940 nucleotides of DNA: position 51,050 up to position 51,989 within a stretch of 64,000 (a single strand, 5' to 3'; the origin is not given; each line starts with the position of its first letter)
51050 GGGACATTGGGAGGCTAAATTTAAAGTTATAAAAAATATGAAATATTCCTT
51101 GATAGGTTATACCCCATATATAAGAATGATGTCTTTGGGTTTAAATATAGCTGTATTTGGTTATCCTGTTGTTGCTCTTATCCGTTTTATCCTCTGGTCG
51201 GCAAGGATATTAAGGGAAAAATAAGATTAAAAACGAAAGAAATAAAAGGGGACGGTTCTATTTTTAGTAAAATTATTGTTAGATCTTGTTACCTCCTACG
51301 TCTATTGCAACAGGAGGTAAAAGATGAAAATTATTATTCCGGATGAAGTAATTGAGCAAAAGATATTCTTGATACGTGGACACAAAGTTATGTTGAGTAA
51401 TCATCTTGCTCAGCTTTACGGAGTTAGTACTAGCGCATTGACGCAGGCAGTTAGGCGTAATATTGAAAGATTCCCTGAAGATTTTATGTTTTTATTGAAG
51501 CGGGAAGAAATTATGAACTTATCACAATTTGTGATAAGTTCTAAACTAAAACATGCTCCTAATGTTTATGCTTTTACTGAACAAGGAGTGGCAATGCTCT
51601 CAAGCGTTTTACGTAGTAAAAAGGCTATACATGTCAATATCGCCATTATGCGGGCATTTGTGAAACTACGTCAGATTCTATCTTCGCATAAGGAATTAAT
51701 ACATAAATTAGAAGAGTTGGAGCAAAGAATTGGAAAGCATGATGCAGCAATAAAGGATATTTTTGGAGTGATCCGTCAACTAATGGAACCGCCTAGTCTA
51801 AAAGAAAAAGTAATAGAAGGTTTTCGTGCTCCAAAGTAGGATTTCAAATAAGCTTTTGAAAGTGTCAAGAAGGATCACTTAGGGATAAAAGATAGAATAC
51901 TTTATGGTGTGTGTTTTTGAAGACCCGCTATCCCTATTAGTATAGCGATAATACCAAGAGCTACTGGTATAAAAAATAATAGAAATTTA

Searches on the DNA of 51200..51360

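Call 57: search_rna_families(source=window, start=51200, end=51360, threshold=evalue, max_evalue=10)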
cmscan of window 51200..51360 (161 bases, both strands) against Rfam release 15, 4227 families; matches with E-value up to 10: 5.
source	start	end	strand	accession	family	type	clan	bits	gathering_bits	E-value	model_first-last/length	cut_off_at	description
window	51279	51331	+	RF03794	MIR5298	Gene; miRNA;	-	21.4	70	0.24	1-80/80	no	MIR5298 microRNA precursor family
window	51273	51339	+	RF03860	MIR1520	Gene; miRNA;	CL00145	16.7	53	4.7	1-122/122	no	MIR1520 microRNA precursor family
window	51267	51339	+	RF04265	mir-4650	Gene; miRNA;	-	16.4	80.7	0.53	1-97/97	no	mir-4650 microRNA precursor family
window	51257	51359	+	RF02740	Fwd6_3p_UTR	Cis-reg;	-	14.9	79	8.1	1-116/116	no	Soft rot Enterobacteriaceae Fwd 6 3'UTR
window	51200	51229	+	RF02031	tpke11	Gene; sRNA;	-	10.7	43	9.8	48-77/77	5'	tpke11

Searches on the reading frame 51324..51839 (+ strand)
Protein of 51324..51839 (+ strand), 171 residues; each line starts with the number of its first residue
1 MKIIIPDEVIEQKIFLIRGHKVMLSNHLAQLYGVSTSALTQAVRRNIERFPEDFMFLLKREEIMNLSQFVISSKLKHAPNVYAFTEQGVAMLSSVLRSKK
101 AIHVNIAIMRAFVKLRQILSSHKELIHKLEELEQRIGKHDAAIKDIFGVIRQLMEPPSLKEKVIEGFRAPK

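Call 11: search_protein_families(library=pfam, proteins=[window:51324-51839:+])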
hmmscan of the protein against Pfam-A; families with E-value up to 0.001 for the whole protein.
window:51324-51839:+ (171 aa): 1 family
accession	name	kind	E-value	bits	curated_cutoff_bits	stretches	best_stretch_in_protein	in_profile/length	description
PF10543.14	ORF6N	-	1.1e-29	103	27.8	1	12-95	1-86/86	ORF6N domain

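Call 65: search_protein_families(library=ncbifam, proteins=[window:51324-51839:+], max_evalue=0.01)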
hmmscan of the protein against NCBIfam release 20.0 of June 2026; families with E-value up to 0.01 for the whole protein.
window:51324-51839:+ (171 aa): 1 family
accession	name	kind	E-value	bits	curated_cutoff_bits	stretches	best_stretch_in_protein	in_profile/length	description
TIGR02681.1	phage_pRha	subfamily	0.0017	18.4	45.95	1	13-120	4-105/108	phage regulatory protein, Rha family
